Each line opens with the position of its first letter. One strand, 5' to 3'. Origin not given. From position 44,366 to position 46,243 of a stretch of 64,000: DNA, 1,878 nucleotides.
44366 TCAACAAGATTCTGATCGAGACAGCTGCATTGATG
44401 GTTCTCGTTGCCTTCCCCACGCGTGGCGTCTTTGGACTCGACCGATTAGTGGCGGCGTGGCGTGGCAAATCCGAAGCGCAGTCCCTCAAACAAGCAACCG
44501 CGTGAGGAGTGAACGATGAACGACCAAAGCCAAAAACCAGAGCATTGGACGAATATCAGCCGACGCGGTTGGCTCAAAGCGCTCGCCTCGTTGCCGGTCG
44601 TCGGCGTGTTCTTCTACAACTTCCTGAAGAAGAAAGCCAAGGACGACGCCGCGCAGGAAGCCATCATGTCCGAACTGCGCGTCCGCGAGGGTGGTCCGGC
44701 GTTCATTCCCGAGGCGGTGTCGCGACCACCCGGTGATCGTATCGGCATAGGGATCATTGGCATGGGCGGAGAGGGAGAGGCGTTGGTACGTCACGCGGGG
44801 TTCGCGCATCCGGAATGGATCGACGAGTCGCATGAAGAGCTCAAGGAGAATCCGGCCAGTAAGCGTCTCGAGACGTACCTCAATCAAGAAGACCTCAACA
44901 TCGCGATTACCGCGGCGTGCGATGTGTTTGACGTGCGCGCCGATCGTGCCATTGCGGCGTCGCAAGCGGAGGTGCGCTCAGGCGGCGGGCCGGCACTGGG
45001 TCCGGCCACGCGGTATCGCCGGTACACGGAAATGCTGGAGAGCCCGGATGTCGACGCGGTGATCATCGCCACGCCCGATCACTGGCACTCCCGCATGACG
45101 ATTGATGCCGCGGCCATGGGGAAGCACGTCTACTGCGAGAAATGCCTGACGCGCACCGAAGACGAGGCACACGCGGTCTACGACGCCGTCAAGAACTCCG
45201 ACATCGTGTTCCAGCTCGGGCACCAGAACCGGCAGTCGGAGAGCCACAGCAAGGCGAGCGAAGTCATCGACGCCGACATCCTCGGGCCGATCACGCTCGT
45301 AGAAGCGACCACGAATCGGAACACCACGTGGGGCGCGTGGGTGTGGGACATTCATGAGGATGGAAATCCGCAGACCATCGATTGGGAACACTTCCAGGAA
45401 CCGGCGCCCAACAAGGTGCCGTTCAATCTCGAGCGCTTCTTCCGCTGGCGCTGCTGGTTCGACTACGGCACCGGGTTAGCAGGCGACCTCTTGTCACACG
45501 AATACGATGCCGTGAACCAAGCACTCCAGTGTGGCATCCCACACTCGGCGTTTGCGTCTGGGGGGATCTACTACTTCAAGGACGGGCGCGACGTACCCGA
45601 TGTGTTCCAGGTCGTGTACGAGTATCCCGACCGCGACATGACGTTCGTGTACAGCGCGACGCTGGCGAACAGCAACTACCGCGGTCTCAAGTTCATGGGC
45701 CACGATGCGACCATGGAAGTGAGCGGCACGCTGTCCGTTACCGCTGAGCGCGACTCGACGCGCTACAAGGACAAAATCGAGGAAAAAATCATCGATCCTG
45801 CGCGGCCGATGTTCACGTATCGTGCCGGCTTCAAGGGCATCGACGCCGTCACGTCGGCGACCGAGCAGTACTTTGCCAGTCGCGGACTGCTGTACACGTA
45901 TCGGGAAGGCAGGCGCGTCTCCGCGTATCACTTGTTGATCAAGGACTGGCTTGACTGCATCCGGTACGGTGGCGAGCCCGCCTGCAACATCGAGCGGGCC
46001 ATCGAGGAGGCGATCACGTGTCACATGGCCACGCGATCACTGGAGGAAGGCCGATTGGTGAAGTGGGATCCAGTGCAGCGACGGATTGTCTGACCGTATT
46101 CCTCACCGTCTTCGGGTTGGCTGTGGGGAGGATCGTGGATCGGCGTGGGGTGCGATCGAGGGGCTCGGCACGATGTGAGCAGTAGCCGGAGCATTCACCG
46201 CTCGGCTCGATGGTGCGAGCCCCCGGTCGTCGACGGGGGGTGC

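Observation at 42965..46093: apbE - doxX - Tat-anchored Gfo/Idh/MocA dehydrogenase operon: candidate undescribed flavinylation-linked periplasmic dehydrogenase-to-quinone module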

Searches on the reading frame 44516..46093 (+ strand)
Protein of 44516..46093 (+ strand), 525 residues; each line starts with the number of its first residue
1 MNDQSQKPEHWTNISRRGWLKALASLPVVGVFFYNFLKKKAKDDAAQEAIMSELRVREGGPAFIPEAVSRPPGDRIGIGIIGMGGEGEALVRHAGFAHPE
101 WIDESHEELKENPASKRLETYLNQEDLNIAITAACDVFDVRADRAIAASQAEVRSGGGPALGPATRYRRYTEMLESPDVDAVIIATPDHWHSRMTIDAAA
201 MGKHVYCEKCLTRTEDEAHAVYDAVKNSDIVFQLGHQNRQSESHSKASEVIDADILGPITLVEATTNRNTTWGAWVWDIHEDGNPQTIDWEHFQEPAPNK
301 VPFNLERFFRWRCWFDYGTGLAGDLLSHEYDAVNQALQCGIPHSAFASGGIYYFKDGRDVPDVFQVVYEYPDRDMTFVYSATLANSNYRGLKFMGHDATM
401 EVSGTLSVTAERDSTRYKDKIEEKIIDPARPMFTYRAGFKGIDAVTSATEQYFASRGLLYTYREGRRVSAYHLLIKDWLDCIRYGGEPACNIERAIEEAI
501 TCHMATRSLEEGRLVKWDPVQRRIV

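Call 3: search_protein_families(library=pfam, proteins=[window:44516-46093:+], max_evalue=0.01)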
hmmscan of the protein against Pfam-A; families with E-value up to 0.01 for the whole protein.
window:44516-46093:+ (525 aa): 4 families
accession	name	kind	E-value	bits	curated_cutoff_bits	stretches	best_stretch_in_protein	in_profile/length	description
PF01408.29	GFO_IDH_MocA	-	1.9e-12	48.4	24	1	156-236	53-120/120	Oxidoreductase family, NAD-binding Rossmann fold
PF22725.1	GFO_IDH_MocA_C3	-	2.4e-06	28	27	1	283-405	14-119/124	GFO/IDH/MocA C-terminal domain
PF02894.22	GFO_IDH_MocA_C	-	2.5e-06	27.9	22.9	1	304-516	30-217/218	Oxidoreductase family, C-terminal alpha/beta domain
PF19051.5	GFO_IDH_MocA_C2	-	0.00082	19.4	23.3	0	250-336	11-100/254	Oxidoreductase family, C-terminal alpha/beta domain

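Call 4: search_protein_families(library=ncbifam, proteins=[window:44516-46093:+], max_evalue=0.01)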
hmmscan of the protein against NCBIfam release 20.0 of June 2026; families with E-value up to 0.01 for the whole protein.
window:44516-46093:+ (525 aa): 9 families
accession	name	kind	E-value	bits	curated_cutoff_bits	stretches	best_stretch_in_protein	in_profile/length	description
NF058561.1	BT_2158_fam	equivalog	3.4e-36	124.9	750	1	164-375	80-290/487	glycoside 3-dehydrogenase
TIGR04380.1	myo_inos_iolG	equivalog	2e-24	86.1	355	1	161-266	47-152/330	inositol 2-dehydrogenase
NF052479.1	LevoglcsnDh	equivalog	2.4e-17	62.7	650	1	159-265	54-160/386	levoglucosan dehydrogenase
NF040723.1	UDP-GlcNAcDh_Arch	equivalog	1.2e-12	48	450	1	166-264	49-146/302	UDP-N-acetylglucosamine 3-dehydrogenase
NF052679.1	InsChiInosDhIolG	equivalog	6.4e-11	41.9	540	1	164-270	52-158/343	bifunctional inositol 2-dehydrogenase/D-chiro-inositol 1-dehydrogenase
NF008607.0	PRK11579.1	subfamily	2.5e-10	39.9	330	1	171-268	57-154/346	oxidoreductase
NF041392.1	XylDh_Gfo6_Halo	equivalog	5.8e-09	35.2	350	1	167-265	71-169/350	D-xylose 1-dehydrogenase Gfo6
NF007574.0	PRK10206.1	equivalog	6.3e-06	25.5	352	1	171-264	58-151/345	oxidoreductase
NF058563.1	BT_2159_fam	equivalog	0.0054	15.8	650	1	172-262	56-146/350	disaccharide 3-dehydrogenase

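Call 7: find_homologous_proteins(query=window:44516-46093:+, max_evalue=1e-10)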
Query window:44516-46093:+ (525 aa): 6117 proteins with E <= 1e-10 among 8000 candidates; the best 120 are listed.
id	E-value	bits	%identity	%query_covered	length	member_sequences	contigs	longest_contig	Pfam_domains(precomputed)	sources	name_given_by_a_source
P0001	0.0e+0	1235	100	100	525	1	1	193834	PF01408.29,PF22725.2,PF02894.23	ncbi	-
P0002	0.0e+0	1059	86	100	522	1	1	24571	PF01408.29,PF22725.2,PF02894.23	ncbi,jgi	-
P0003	7.9e-289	977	79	100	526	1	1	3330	PF01408.29,PF22725.2,PF02894.23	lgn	-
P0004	5.6e-288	974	77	100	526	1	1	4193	PF01408.29,PF19051.6,PF22725.2,PF02894.23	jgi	jgi:predicted dehydrogenase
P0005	5.1e-284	961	79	98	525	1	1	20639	PF01408.29,PF19051.6,PF22725.2,PF02894.23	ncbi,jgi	jgi:predicted dehydrogenase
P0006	1.2e-280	950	77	98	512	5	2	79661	PF01408.29,PF22725.2,PF02894.23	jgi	jgi:predicted dehydrogenase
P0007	1.6e-278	943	77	98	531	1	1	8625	PF01408.29,PF19051.6,PF22725.2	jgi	-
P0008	2.2e-278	942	76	99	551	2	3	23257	PF01408.29,PF19051.6,PF22725.2,PF02894.23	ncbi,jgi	jgi:predicted dehydrogenase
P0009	5.2e-278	941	75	100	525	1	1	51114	PF01408.29,PF22725.2,PF02894.23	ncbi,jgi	jgi:predicted dehydrogenase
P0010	1.4e-276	936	74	99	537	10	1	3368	PF01408.29,PF22725.2,PF02894.23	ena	-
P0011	2.7e-276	935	76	97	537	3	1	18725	PF01408.29,PF22725.2,PF02894.23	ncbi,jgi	jgi:predicted dehydrogenase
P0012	5.7e-276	934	75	99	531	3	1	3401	PF01408.29,PF22725.2,PF02894.23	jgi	jgi:predicted dehydrogenase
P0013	2.0e-275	933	75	100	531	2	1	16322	PF01408.29,PF22725.2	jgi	jgi:predicted dehydrogenase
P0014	3.5e-275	932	76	98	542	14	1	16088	PF01408.29,PF22725.2,PF02894.23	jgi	jgi:predicted dehydrogenase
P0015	5.2e-275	931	75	100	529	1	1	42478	PF01408.29,PF22725.2,PF02894.23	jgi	jgi:predicted dehydrogenase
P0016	2.2e-274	929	76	98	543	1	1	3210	PF01408.29,PF19051.6,PF22725.2,PF02894.23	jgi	jgi:predicted dehydrogenase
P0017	3.3e-274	929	76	98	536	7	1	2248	PF01408.29,PF19051.6,PF22725.2,PF02894.23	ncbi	-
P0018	5.0e-273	925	76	98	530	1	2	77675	PF01408.29,PF19051.6,PF22725.2,PF02894.23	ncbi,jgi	jgi:predicted dehydrogenase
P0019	5.1e-273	925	75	98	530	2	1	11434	PF01408.29,PF19051.6,PF22725.2,PF02894.23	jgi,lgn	jgi:predicted dehydrogenase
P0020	6.1e-273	924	76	98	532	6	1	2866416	PF01408.29,PF19051.6,PF22725.2,PF02894.23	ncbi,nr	ncbi:MAG: Gfo/Idh/MocA family oxidoreductase [Gemmatimonadota bacterium]|nr:MAG: Gfo/Idh/MocA family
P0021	1.4e-272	923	74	100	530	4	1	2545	PF01408.29,PF22725.2,PF02894.23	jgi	jgi:predicted dehydrogenase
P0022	9.8e-272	920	75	98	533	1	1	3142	PF01408.29,PF22725.2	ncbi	ncbi:MAG: Gfo/Idh/MocA family protein [Armatimonadota bacterium]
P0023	1.3e-271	920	74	98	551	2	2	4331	PF01408.29,PF22725.2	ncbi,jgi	jgi:predicted dehydrogenase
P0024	3.4e-271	919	74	100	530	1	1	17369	PF01408.29,PF19051.6,PF22725.2,PF02894.23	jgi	jgi:predicted dehydrogenase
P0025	3.5e-271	919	75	98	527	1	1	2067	PF01408.29,PF22725.2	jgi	jgi:predicted dehydrogenase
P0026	4.6e-271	918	74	99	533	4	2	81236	PF01408.29,PF22725.2,PF02894.23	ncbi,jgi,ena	-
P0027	7.1e-271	918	74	99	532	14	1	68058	PF01408.29,PF22725.2,PF02894.23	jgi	jgi:predicted dehydrogenase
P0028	7.3e-271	917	73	100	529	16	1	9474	PF01408.29,PF19051.6,PF22725.2,PF02894.23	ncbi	-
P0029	1.5e-270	916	74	100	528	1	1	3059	PF01408.29,PF22725.2,PF02894.23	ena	-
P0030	2.3e-270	916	75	98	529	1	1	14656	PF01408.29,PF19051.6,PF22725.2,PF02894.23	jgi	jgi:predicted dehydrogenase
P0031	2.9e-270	916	73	99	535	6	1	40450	PF01408.29,PF22725.2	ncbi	-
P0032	4.4e-270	915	75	99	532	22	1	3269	PF01408.29,PF19051.6,PF22725.2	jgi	jgi:predicted dehydrogenase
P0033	4.4e-270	915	75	98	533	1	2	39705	PF01408.29,PF22725.2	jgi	jgi:predicted dehydrogenase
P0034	2.1e-269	913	74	100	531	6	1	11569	PF01408.29,PF19051.6,PF22725.2,PF02894.23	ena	-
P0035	3.9e-269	912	73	100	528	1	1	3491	PF01408.29,PF19051.6,PF22725.2,PF02894.23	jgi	jgi:predicted dehydrogenase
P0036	6.4e-269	911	74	100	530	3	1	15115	PF01408.29,PF22725.2,PF02894.23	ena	-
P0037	1.3e-268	910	76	97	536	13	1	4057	PF01408.29,PF22725.2,PF02894.23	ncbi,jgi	jgi:predicted dehydrogenase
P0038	1.3e-268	910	73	100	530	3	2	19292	PF01408.29,PF22725.2,PF02894.23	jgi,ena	-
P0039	1.5e-268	910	75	98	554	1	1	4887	PF01408.29,PF22725.2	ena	-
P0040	1.9e-268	910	74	100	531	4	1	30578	PF01408.29,PF22725.2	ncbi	-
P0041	3.0e-268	909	73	100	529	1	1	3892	PF01408.29,PF19051.6,PF22725.2,PF02894.23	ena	-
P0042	4.1e-268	908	73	100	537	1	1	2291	PF01408.29,PF19051.6,PF22725.2,PF02894.23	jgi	jgi:predicted dehydrogenase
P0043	4.6e-268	908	75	98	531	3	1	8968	PF01408.29,PF22725.2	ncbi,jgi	jgi:predicted dehydrogenase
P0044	6.1e-268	908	74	98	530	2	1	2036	PF01408.29,PF22725.2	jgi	-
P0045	6.4e-268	908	74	98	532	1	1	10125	PF01408.29,PF22725.2,PF02894.23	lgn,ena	-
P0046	9.9e-268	907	75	98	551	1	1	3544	PF01408.29,PF22725.2,PF02894.23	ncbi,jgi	jgi:predicted dehydrogenase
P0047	1.1e-267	907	73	100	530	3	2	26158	PF01408.29,PF22725.2,PF02894.23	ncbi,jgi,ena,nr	ncbi:MAG: Gfo/Idh/MocA family oxidoreductase [Gemmatimonadota bacterium]|nr:Gfo/Idh/MocA family oxid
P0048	1.2e-267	907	75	98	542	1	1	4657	PF01408.29,PF22725.2,PF02894.23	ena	-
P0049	1.4e-267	907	76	98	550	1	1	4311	PF01408.29,PF19051.6,PF22725.2,PF02894.23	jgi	jgi:predicted dehydrogenase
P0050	2.1e-267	906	73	100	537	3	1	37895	PF01408.29,PF22725.2,PF02894.23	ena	-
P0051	2.2e-267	906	73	100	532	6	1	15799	PF01408.29,PF22725.2,PF02894.23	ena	-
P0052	4.1e-267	905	74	98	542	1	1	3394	PF01408.29,PF22725.2,PF02894.23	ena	-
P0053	1.1e-266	904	73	100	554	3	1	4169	PF01408.29,PF22725.2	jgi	-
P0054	1.5e-266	903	72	100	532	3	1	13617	PF01408.29,PF22725.2,PF02894.23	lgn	-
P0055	3.5e-266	902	74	98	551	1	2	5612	PF01408.29,PF22725.2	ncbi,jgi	ncbi:MAG: Gfo/Idh/MocA family oxidoreductase [Gemmatimonadales bacterium]|jgi:predicted dehydrogenas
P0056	8.1e-266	901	75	98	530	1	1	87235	PF01408.29,PF22725.2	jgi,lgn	-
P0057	1.6e-265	900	74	98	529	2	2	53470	PF01408.29,PF19051.6,PF22725.2,PF02894.23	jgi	jgi:predicted dehydrogenase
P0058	5.6e-265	898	74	98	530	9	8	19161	PF01408.29,PF22725.2,PF02894.23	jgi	jgi:predicted dehydrogenase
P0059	1.0e-264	897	74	99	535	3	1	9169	PF01408.29,PF22725.2,PF02894.23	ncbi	-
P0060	1.2e-264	897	73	98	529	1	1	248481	PF01408.29,PF22725.2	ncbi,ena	-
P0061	1.3e-264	897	73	100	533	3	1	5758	PF01408.29,PF22725.2,PF02894.23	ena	-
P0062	1.6e-264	897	73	98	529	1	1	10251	PF01408.29,PF19051.6,PF22725.2,PF02894.23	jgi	jgi:predicted dehydrogenase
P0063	2.2e-264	896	74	98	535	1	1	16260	PF01408.29,PF22725.2,PF02894.23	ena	-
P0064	3.1e-264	896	72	100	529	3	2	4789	PF01408.29,PF19051.6,PF22725.2,PF02894.23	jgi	jgi:predicted dehydrogenase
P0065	3.4e-264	895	73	98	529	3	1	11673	PF01408.29,PF22725.2,PF02894.23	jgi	jgi:predicted dehydrogenase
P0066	4.2e-264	895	74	98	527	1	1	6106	PF01408.29,PF22725.2,PF02894.23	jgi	jgi:predicted dehydrogenase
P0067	4.3e-264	895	74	98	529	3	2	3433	PF01408.29,PF22725.2,PF02894.23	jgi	jgi:predicted dehydrogenase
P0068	4.4e-264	895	73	98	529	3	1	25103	PF01408.29,PF22725.2,PF02894.23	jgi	jgi:predicted dehydrogenase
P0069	4.5e-264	895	73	98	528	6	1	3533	PF01408.29,PF22725.2,PF02894.23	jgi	jgi:predicted dehydrogenase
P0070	7.4e-264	894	73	98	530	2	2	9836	PF01408.29,PF22725.2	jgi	-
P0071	1.9e-263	893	74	98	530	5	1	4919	PF01408.29,PF22725.2,PF02894.23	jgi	jgi:predicted dehydrogenase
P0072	3.1e-263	892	73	100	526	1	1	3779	PF01408.29,PF22725.2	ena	-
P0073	5.6e-263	891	73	98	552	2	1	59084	PF01408.29,PF22725.2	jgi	jgi:predicted dehydrogenase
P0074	7.8e-263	891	74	98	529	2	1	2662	PF01408.29,PF22725.2,PF02894.23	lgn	-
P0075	9.0e-263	891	73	100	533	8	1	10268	PF01408.29,PF22725.2,PF02894.23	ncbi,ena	-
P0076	9.0e-263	891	72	100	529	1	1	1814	PF01408.29,PF22725.2,PF02894.23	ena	-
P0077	9.7e-263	891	72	98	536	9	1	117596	PF01408.29,PF22725.2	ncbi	-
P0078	1.3e-262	890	74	98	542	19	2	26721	PF01408.29,PF19051.6,PF22725.2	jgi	jgi:predicted dehydrogenase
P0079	3.2e-262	889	73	100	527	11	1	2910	PF01408.29,PF22725.2,PF02894.23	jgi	jgi:predicted dehydrogenase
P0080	3.4e-262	889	73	100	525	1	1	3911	PF01408.29,PF22725.2,PF02894.23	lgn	-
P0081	3.5e-262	889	72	99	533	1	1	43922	PF01408.29,PF22725.2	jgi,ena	-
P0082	6.5e-262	888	72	100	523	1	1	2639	PF01408.29,PF22725.2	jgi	-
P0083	7.7e-262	888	71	100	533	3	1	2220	PF01408.29,PF22725.2,PF02894.23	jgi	-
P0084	8.2e-262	888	72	100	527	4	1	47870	PF01408.29,PF19051.6,PF22725.2,PF02894.23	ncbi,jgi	jgi:predicted dehydrogenase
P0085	1.2e-261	887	76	95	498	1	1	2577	PF01408.29,PF19051.6,PF22725.2,PF02894.23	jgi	jgi:predicted dehydrogenase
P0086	1.5e-261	887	73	98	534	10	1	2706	PF01408.29,PF19051.6,PF22725.2,PF02894.23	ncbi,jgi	jgi:predicted dehydrogenase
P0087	1.5e-261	887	72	98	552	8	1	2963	PF01408.29,PF22725.2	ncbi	-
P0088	3.4e-261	886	72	98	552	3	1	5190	PF01408.29,PF22725.2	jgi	jgi:predicted dehydrogenase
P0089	1.4e-260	884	73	98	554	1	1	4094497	PF01408.29,PF22725.2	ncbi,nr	ncbi:MAG: Gfo/Idh/MocA family oxidoreductase [Gemmatimonadota bacterium]|nr:MAG: Gfo/Idh/MocA family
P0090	2.0e-260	883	72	98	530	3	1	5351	PF01408.29,PF22725.2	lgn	-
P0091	2.0e-260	883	73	98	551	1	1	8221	PF01408.29,PF19051.6,PF22725.2,PF02894.23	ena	-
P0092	2.6e-260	883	72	99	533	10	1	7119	PF01408.29,PF22725.2,PF02894.23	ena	-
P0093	3.8e-260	882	72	98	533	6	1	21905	PF01408.29,PF22725.2,PF02894.23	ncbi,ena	-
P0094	4.5e-260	882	72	100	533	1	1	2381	PF01408.29,PF19051.6,PF22725.2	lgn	-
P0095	1.6e-259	880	73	98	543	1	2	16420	PF01408.29,PF22725.2,PF02894.23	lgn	-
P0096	2.7e-259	879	72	100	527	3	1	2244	PF01408.29,PF22725.2,PF02894.23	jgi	jgi:predicted dehydrogenase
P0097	3.6e-259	879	71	100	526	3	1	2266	PF01408.29,PF22725.2,PF02894.23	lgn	-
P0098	7.9e-259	878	72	98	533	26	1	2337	PF01408.29,PF22725.2,PF02894.23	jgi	-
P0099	1.5e-258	877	74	94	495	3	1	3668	PF01408.29,PF19051.6,PF22725.2,PF02894.23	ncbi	ncbi:MAG: Gfo/Idh/MocA family oxidoreductase, partial [Gemmatimonadales bacterium]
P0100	1.5e-258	877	72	98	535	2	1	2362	PF01408.29,PF22725.2,PF02894.23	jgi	jgi:predicted dehydrogenase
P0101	2.1e-258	876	72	98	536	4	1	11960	PF01408.29,PF19051.6,PF22725.2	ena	-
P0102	4.0e-258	875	72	98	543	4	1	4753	PF01408.29,PF22725.2,PF02894.23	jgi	jgi:predicted dehydrogenase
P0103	4.4e-258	875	72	100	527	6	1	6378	PF01408.29,PF22725.2,PF02894.23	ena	-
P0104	6.6e-258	875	73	96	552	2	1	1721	PF01408.29,PF22725.2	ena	-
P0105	7.7e-258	874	71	98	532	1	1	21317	PF01408.29,PF22725.2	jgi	jgi:predicted dehydrogenase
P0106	1.4e-257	874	72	98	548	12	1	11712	PF01408.29,PF19051.6,PF22725.2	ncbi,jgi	jgi:predicted dehydrogenase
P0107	2.3e-257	873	70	100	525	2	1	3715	PF01408.29,PF19051.6,PF22725.2,PF02894.23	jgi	jgi:predicted dehydrogenase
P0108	3.2e-257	872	71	98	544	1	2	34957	PF01408.29,PF22725.2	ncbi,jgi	jgi:predicted dehydrogenase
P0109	3.4e-257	872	72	98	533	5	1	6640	PF01408.29,PF22725.2,PF02894.23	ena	-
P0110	5.0e-257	872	71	98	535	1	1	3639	PF01408.29,PF22725.2,PF02894.23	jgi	-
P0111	5.2e-257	872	73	98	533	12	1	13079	PF01408.29,PF22725.2,PF02894.23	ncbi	ncbi:Gfo/Idh/MocA family protein [Gemmatimonadota bacterium]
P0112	1.1e-256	871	71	98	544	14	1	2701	PF01408.29,PF22725.2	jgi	-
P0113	1.6e-256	870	70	100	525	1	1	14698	PF01408.29,PF22725.2,PF02894.23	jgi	jgi:predicted dehydrogenase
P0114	1.7e-256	870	72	98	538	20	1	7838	PF01408.29,PF19051.6,PF22725.2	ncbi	-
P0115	3.7e-256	869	72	98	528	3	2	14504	PF01408.29,PF22725.2,PF02894.23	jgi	jgi:predicted dehydrogenase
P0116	6.4e-256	868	72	98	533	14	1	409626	PF01408.29,PF22725.2,PF02894.23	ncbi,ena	-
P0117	8.2e-256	868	71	98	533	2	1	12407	PF01408.29,PF22725.2,PF02894.23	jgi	-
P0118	1.0e-255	867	70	98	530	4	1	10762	PF01408.29,PF19051.6,PF22725.2,PF02894.23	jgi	jgi:predicted dehydrogenase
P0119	2.2e-255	866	71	98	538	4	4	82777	PF01408.29,PF19051.6,PF22725.2,PF02894.23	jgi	jgi:predicted dehydrogenase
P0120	2.3e-255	866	71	98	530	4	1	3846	PF01408.29,PF22725.2,PF02894.23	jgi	jgi:predicted dehydrogenase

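Call 16: find_encoding_contigs(protein=P0089, flank=8000, max_places=3)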
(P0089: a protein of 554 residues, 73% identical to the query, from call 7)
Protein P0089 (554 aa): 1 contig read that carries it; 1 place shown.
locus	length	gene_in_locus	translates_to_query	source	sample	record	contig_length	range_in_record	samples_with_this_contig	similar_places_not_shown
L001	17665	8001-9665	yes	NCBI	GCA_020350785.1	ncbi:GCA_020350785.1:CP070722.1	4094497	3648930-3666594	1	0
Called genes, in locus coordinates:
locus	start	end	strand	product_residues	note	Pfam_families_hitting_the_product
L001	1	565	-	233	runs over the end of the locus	PF00005:ABC_tran, PF02463:SMC_N (faint), PF13304:AAA_21 (faint)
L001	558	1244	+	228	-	PF25182:NonGDSL (weak), PF00657:Lipase_GDSL, PF13472:Lipase_GDSL_2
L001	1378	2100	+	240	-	PF00106:adh_short, PF08659:KR, PF13561:adh_short_C2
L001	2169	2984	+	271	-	PF01904:DUF72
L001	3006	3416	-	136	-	PF13474:SnoaL_3, PF14534:DUF4440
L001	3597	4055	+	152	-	PF00578:AhpC-TSA, PF08534:Redoxin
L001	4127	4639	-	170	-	PF01661:Macro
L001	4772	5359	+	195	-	PF01521:Fe-S_biosyn, PF01106:NifU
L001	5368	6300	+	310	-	PF01261:AP_endonuc_2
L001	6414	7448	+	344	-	PF02424:ApbE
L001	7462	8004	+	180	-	PF07681:DoxX (weak)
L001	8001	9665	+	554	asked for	PF01408:GFO_IDH_MocA, PF22725:GFO_IDH_MocA_C3 (faint)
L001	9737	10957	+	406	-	PF03825:Nuc_H_symport, PF12832:MFS_1_like, PF07690:MFS_1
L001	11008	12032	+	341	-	PF01408:GFO_IDH_MocA, PF22725:GFO_IDH_MocA_C3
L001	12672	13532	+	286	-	PF00582:Usp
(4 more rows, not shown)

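Call 17: find_encoding_contigs(protein=P0116, flank=8000, max_places=3)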
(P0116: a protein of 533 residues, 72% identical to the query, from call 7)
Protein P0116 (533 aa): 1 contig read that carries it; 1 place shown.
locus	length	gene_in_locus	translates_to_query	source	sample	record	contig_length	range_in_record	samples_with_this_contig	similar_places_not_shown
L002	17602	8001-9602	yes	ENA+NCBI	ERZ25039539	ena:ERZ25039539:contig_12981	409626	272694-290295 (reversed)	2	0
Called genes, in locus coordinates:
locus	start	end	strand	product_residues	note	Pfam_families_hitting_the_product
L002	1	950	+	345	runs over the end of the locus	PF01447:Peptidase_M4, PF02868:Peptidase_M4_C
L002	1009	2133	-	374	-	PF03590:AsnA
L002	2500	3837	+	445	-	PF16697:Yop-YscD_cpl, PF13367:PrsW-protease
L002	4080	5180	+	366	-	-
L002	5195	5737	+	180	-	PF12867:DinB_2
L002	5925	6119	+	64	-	-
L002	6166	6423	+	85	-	PF12674:Zn_ribbon_2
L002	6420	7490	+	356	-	PF02424:ApbE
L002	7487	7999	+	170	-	PF07681:DoxX (weak)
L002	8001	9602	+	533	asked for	PF01408:GFO_IDH_MocA, PF22725:GFO_IDH_MocA_C3 (faint), PF02894:GFO_IDH_MocA_C (weak)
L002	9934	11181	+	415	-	PF02321:OEP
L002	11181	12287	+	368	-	PF25919:BSH_CusB (faint), PF25917:BSH_RND, PF25973:BSH_CzcB (faint), PF25876:HH_MFP_RND (weak), PF25944:Beta-barrel_RND, PF25967:RND-MFP_C, PF25989:YknX_C (weak)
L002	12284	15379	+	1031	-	PF00873:ACR_tran, PF03176:MMPL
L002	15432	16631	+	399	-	-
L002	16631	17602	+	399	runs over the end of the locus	-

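Call 21: search_protein_representatives(protein=window:44516-46093:+)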
Query: 525 residues. Proteins with E-value up to 0.001 (for the whole library): 21086; up to 1e-10: 4452; up to 1e-30: 346. The best 150 are listed.
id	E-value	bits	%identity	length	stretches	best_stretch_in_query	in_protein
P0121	1.3e-207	707.1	61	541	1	13-525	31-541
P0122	2.2e-168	577.6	62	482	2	297-525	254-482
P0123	5.5e-159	546.6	50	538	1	15-525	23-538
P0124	2.2e-152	524.8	53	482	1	76-524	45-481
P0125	4.5e-146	504.0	48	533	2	293-524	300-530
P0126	3.8e-138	477.8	46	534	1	13-525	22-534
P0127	1.0e-136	473.1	46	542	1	13-524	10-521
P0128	4.2e-134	464.5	59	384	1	13-351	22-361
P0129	1.8e-132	459.1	47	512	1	8-522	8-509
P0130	3.1e-132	458.3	83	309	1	234-469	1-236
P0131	2.7e-129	448.6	43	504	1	13-524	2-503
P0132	6.3e-124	430.9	43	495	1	25-524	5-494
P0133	1.2e-120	420.0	42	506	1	15-525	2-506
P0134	2.2e-120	419.2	59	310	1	216-524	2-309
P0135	7.7e-120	417.4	56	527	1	13-376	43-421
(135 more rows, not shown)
